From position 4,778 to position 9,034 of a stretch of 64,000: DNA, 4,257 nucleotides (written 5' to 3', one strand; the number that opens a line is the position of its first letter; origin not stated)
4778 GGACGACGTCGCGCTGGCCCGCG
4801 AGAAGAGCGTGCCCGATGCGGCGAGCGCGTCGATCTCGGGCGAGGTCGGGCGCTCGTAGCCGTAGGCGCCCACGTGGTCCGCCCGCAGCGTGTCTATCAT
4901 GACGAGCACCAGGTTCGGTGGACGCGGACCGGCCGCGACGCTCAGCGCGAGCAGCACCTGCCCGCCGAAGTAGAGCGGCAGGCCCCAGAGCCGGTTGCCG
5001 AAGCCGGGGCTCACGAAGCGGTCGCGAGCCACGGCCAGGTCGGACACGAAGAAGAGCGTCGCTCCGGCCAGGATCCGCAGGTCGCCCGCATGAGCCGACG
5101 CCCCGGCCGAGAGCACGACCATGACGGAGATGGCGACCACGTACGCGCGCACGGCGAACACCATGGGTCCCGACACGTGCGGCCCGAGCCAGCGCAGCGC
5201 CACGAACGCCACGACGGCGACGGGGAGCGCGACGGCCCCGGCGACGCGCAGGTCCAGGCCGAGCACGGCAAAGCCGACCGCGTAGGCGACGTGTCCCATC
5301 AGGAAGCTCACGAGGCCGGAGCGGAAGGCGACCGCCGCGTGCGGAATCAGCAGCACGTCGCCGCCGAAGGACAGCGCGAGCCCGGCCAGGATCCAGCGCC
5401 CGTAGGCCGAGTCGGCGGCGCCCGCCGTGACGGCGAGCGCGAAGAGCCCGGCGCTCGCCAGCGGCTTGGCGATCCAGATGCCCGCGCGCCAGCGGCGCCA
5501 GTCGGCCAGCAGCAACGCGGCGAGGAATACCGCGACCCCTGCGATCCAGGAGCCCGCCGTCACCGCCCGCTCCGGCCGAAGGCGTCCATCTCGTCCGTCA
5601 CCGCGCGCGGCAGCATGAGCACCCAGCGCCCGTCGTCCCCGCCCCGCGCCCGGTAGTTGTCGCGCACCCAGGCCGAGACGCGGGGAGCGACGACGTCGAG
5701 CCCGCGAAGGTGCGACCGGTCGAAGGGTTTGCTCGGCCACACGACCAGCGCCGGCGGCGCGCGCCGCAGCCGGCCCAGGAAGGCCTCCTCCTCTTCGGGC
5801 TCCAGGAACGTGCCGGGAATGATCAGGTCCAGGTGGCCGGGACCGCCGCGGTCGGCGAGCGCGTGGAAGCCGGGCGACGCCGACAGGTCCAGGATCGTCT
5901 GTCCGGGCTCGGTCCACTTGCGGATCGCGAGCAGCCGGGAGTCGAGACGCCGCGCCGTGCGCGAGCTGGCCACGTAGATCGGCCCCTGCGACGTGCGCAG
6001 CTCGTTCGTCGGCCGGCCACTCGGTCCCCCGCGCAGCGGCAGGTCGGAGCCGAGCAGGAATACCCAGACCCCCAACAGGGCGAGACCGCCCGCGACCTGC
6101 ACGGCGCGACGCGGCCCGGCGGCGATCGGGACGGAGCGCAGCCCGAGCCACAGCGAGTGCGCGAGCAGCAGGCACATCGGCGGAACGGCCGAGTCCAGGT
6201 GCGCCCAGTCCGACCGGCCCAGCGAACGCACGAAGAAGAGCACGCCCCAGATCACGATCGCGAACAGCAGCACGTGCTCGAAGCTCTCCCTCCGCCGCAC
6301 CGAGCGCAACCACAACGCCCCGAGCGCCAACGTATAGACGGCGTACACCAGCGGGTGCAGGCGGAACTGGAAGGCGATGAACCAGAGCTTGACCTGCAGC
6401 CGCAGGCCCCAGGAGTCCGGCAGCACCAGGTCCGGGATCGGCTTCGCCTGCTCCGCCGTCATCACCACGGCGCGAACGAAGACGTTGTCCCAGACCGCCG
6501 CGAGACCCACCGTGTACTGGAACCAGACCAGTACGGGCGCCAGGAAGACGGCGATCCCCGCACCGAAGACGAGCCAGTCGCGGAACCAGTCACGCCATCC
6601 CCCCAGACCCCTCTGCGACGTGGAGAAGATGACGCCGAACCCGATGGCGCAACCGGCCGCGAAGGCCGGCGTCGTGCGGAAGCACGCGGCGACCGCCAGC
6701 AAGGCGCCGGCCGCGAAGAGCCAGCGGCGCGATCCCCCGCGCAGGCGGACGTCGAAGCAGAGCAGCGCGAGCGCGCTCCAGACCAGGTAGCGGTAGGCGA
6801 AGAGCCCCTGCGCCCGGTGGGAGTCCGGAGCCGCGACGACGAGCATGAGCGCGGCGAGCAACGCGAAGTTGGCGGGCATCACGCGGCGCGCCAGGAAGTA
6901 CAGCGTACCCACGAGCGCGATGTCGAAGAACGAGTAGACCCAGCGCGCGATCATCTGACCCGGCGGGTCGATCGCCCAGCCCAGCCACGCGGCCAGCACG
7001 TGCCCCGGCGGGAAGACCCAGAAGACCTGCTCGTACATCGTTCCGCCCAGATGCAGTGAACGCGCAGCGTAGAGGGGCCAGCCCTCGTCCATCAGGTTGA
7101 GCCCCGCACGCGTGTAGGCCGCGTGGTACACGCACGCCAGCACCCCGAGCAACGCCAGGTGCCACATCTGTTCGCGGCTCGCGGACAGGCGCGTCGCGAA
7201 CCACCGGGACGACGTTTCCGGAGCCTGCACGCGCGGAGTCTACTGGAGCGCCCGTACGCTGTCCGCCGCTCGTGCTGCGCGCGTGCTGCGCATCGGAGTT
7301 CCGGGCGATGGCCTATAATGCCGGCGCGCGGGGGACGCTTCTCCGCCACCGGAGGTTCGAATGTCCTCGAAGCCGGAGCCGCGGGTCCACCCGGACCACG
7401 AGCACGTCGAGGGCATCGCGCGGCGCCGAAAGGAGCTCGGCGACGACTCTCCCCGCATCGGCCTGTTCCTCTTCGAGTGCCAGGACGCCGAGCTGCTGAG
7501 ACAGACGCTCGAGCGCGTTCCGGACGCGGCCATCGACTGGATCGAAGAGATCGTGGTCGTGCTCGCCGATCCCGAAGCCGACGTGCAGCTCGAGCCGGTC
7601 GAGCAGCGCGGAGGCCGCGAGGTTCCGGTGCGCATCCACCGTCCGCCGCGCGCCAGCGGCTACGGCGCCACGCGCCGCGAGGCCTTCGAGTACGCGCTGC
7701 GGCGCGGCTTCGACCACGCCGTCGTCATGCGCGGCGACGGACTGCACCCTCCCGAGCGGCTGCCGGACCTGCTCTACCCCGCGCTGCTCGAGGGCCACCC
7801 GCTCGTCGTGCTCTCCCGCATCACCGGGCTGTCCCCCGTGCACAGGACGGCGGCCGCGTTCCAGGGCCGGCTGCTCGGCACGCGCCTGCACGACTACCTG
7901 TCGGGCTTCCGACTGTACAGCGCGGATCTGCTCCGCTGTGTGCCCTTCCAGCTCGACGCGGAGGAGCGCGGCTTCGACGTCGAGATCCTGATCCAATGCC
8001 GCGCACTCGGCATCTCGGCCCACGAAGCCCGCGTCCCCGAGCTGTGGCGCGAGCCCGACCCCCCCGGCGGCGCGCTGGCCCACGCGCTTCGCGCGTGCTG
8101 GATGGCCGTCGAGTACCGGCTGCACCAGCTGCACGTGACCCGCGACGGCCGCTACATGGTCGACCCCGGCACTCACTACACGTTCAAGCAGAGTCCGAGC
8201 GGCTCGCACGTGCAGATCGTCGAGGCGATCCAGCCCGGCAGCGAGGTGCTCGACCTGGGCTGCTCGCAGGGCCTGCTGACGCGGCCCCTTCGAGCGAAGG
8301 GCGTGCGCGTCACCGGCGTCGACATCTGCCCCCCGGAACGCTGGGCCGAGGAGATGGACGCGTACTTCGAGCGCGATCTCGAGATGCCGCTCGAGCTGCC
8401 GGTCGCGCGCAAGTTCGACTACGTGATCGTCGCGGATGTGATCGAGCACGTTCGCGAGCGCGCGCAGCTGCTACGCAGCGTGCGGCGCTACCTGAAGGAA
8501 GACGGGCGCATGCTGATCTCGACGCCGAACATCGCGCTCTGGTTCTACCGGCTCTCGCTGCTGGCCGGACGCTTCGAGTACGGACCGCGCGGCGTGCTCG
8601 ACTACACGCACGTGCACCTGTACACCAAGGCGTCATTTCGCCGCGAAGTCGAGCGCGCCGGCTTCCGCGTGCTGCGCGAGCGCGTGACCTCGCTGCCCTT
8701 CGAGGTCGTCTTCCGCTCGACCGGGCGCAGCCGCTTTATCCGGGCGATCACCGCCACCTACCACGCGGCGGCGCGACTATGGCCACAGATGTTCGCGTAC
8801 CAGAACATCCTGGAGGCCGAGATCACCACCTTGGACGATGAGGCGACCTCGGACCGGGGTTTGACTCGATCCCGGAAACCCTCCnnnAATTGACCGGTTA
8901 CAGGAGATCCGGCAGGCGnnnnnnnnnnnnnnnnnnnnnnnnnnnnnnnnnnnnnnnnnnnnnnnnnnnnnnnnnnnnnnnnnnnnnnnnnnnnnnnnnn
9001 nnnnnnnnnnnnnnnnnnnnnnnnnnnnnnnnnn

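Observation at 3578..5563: Unusual fusion of a YhhN (lysoplasmalogenase/TMEM86-like) membrane domain to a sulfatase/phosphotransferase-superfamily domain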

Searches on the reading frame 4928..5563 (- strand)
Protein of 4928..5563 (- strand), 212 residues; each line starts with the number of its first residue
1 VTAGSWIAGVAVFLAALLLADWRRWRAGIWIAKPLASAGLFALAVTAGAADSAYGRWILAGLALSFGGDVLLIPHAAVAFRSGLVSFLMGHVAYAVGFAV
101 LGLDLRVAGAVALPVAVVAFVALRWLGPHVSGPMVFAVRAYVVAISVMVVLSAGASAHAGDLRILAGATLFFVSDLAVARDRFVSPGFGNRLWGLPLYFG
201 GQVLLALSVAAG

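Call 18: find_homologous_proteins(query=window:4928-5563:-, max_evalue=0.001)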
Query seq(212 aa) (212 aa): 468 proteins with E <= 0.001 among 8000 candidates; the best 120 are listed.
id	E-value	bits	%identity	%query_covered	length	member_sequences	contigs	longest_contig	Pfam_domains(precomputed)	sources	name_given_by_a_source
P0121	9.7e-60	220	58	100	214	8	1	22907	PF07947.20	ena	-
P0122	1.8e-59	219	59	97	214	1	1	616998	PF07947.20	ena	-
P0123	7.3e-59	217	59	94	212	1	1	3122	PF07947.20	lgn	-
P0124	2.8e-58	215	59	85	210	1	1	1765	PF07947.20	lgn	-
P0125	5.8e-58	214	59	90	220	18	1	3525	PF07947.20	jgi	-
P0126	3.4e-57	212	60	92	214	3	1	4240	PF07947.20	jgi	jgi:uncharacterized membrane protein YhhN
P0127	4.0e-57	211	59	88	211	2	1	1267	PF07947.20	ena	-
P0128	1.4e-56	210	58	90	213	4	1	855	PF07947.20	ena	-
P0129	2.4e-56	209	59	93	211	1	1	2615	PF07947.20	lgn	-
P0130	2.7e-56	209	58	92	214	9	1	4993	PF07947.20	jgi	-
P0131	3.2e-56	208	57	97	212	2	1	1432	PF07947.20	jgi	jgi:uncharacterized membrane protein YhhN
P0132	9.8e-56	207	55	96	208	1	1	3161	PF07947.20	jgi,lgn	-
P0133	1.1e-55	207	58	94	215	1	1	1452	PF07947.20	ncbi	-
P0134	1.6e-55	206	58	90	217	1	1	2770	PF07947.20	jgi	jgi:uncharacterized membrane protein YhhN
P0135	1.8e-55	206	58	95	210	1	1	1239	PF07947.20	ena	-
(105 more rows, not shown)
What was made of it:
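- YhhN half: 58-60% identical over its full length to stand-alone YhhN proteins (call 18).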

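Call 19: find_encoding_contigs(protein=P0121, flank=8000, max_places=2)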
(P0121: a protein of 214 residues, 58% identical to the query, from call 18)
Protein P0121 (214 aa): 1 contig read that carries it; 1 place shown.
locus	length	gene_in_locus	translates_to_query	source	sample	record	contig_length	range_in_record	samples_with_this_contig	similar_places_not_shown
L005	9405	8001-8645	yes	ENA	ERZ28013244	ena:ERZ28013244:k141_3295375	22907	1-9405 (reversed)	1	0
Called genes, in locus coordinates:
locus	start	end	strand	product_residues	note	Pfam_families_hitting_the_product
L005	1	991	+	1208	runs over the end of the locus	PF00580:UvrD-helicase, PF13245:AAA_19 (weak), PF13361:UvrD_C, PF13538:UvrD_C_2 (faint), PF12705:PDDEXK_1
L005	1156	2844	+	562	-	PF06097:DUF945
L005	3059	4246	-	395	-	PF01039:Carboxyl_trans, PF03255:ACCA (weak)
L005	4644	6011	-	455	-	PF00069:Pkinase, PF07714:PK_Tyr_Ser-Thr, PF12773:DZR (faint)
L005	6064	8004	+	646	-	PF16177:ACAS_N, PF00501:AMP-binding, PF13193:AMP-binding_C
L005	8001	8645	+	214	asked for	PF07947:YhhN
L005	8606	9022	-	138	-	PF06094:GGACT, PF13772:AIG2_2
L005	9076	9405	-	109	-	?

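Call 20: find_encoding_contigs(protein=P0122, flank=8000, max_places=2)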
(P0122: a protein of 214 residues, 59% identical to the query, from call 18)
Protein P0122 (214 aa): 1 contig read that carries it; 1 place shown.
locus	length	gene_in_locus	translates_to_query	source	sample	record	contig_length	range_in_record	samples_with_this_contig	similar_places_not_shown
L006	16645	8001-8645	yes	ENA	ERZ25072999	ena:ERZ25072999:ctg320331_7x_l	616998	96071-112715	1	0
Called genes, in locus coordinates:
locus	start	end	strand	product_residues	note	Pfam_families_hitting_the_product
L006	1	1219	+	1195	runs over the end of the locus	PF00580:UvrD-helicase, PF13245:AAA_19 (faint), PF13361:UvrD_C, PF13538:UvrD_C_2 (faint), PF12705:PDDEXK_1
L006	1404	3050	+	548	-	PF06097:DUF945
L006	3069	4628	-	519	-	PF01039:Carboxyl_trans, PF03255:ACCA (faint)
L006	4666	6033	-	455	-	PF00069:Pkinase, PF07714:PK_Tyr_Ser-Thr, PF14531:Kinase-like (faint), PF12773:DZR (faint)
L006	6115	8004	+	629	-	PF16177:ACAS_N, PF00501:AMP-binding, PF13193:AMP-binding_C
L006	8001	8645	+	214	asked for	PF07947:YhhN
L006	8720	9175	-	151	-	PF06094:GGACT, PF13772:AIG2_2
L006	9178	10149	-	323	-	PF10017:Methyltransf_33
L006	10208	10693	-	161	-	PF00149:Metallophos (weak), PF12850:Metallophos_2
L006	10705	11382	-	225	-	PF12900:Pyridox_ox_2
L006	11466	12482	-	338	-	PF01118:Semialdhyde_dh, PF22698:Semialdhyde_dhC_1, PF02774:Semialdhyde_dhC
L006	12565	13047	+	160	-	PF12802:MarR_2, PF01047:MarR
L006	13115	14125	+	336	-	PF00288:GHMP_kinases_N, PF08544:GHMP_kinases_C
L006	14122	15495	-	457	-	PF05157:MshEN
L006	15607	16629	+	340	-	PF11583:AurF (weak)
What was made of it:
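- The nearest YhhN genes are not linked to AP genes (calls 19, 20).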

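Call 54: search_solved_structures(query=window:4928-5563:-, max_evalue=10, show_alignments=2)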
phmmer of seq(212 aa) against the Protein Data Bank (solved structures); distinct sequences matched with E-value up to 10: 3.
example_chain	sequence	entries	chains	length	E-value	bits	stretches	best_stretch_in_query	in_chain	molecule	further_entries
5gms_A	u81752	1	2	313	0.0018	21.3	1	87-201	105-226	Esterase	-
5gmr_C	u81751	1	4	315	0.002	21.2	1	87-201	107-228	Esterase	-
4xvc_A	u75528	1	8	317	0.0046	20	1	87-171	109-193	Esterase E40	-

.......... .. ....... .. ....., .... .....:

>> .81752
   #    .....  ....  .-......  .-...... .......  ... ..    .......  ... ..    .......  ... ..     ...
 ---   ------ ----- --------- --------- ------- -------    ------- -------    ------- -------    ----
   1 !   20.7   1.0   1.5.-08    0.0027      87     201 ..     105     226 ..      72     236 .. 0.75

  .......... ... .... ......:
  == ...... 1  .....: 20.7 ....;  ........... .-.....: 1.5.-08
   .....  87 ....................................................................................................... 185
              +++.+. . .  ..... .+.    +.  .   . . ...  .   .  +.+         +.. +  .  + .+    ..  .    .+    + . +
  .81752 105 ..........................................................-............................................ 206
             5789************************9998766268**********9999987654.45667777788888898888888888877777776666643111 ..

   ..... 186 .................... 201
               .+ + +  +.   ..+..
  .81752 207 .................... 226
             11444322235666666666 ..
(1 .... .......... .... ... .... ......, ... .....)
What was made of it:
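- Tried and rejected: The three esterase hits (E about 0.002) are composition artefacts (call 54).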

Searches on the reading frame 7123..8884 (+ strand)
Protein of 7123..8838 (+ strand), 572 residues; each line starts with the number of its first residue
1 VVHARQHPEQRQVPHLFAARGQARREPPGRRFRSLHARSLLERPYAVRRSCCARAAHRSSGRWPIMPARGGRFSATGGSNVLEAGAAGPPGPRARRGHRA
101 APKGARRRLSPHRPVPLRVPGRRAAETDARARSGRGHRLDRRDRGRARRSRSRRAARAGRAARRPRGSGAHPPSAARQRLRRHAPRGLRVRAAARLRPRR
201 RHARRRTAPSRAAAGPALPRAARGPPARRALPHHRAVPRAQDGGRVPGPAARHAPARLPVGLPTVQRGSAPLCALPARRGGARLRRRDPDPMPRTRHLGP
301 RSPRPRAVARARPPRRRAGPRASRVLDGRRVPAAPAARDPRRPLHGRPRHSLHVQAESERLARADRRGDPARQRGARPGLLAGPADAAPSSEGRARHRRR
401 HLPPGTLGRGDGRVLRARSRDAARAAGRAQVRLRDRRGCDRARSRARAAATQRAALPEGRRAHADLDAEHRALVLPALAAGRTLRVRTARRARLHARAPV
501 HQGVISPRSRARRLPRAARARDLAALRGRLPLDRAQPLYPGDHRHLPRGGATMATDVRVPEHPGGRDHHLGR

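Call 6: search_protein_families(library=pfam, proteins=[window:7123-8838:+, window:7361-8884:+], max_evalue=0.01)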
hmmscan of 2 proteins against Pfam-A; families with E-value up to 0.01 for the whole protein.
window:7123-8838:+ (572 aa): 0 families

window:7361-8884:+ (508 aa): 9 families
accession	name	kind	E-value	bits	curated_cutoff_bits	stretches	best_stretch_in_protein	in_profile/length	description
PF13489.12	Methyltransf_23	-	6.7e-24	84.9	27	1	289-438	19-162/164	Methyltransferase domain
PF08241.18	Methyltransf_11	-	9.8e-14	52.2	21.2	1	297-386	1-95/95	Methyltransferase domain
PF07021.18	MetW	-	8.1e-13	48.9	21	1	283-438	4-163/193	Methionine biosynthesis protein MetW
PF08242.18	Methyltransf_12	-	4.6e-12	46.9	30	1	297-383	1-97/98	Methyltransferase domain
PF13649.12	Methyltransf_25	-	8.1e-10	39.7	27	1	296-382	1-97/97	Methyltransferase domain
PF13847.12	Methyltransf_31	-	2.4e-09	37.5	27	1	346-391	66-114/145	Methyltransferase domain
PF02353.26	CMAS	-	0.00039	20.3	27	1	289-388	59-166/273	Mycolic acid cyclopropane synthetase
PF00535.33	Glycos_transf_2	-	0.0013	19.2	23.3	1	44-156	11-118/168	Glycosyl transferase family 2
PF05401.17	NodS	-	0.0052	17.1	24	1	293-387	44-145/201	Nodulation protein S (NodS)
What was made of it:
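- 7361..8887 (+): Divergent GT2 + SAM-methyltransferase fusion, 508 aa. Methyltransf_23 E 6.7e-24 and GT2 E 1.3e-3 (call 6).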

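Call 55: search_protein_families(library=ncbifam, proteins=[window:7361-8884:+], max_evalue=0.01)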
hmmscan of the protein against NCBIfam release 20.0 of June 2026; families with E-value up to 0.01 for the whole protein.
window:7361-8884:+ (508 aa): 16 families
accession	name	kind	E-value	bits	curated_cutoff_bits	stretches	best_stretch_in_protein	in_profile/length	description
TIGR02081.1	metW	equivalog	2.3e-13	50.1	189.5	1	285-437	6-162/194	methionine biosynthesis protein MetW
TIGR01983.1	UbiG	equivalog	2.8e-13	49.7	102.95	1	290-402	48-167/228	bifunctional 2-polyprenyl-6-hydroxyphenol methylase/3-demethylubiquinol 3-O-methyltransferase UbiG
NF043040.1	corrin_prot_MT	hypoth_equivalog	8.9e-10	38.4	180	1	283-442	31-203/216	corrinoid protein-associated methyltransferase CpaM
NF045667.1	MTase_DVU1556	equivalog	1.1e-09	38.1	155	1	289-387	19-120/213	DVU_1556 family methyltransferase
NF041820.1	daptide_MTase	equivalog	2.7e-09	36.9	175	1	293-323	37-67/243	daptide-type RiPP biosynthesis methyltransferase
TIGR02021.1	BchM-ChlM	equivalog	1.4e-07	31.2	158.9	1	291-447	53-210/218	magnesium protoporphyrin IX methyltransferase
NF008686.0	PRK11705.1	equivalog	3.7e-06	26.2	400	1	290-388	165-267/383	cyclopropane fatty acyl phospholipid synthase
NF041391.1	DPhHxTase_Halo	equivalog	2.1e-05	23.6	375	1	62-224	25-180/213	dolichyl-phosphate hexose transferase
NF047649.1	MTase_UXPK_star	exception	2.6e-05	23.4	460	1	289-387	74-182/283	methyltransferase/UXPK-star double selenoprotein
TIGR02072.1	BioC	equivalog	2.7e-05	24.1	184.95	1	293-389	35-135/244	malonyl-ACP O-methyltransferase BioC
TIGR04345.1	ovoA_Cterm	equivalog_domain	0.00053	19.6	170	0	349-389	132-172/242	putative 4-mercaptohistidine N1-methyltransferase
NF041537.1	ArsM_AhpD_UU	exception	0.00062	18.7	510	1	289-387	73-181/345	arsenite methyltransferase/AhpD domain selenoprotein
NF041536.1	ArsM_DUF2284_UU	exception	0.00083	17.8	575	1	289-387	73-181/459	arsenite methyltransferase/DUF2284 domain selenoprotein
NF007610.0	PRK10258.1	equivalog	0.0025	17.2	342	1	292-387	42-139/251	malonyl-ACP O-methyltransferase BioC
NF008823.0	PRK11873.1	subfamily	0.0034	16.9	263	0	288-387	73-182/272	arsenite methyltransferase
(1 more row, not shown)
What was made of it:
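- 7361..8887 (+): Dolichyl-phosphate hexose transferase model E 2.1e-5 (call 55).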
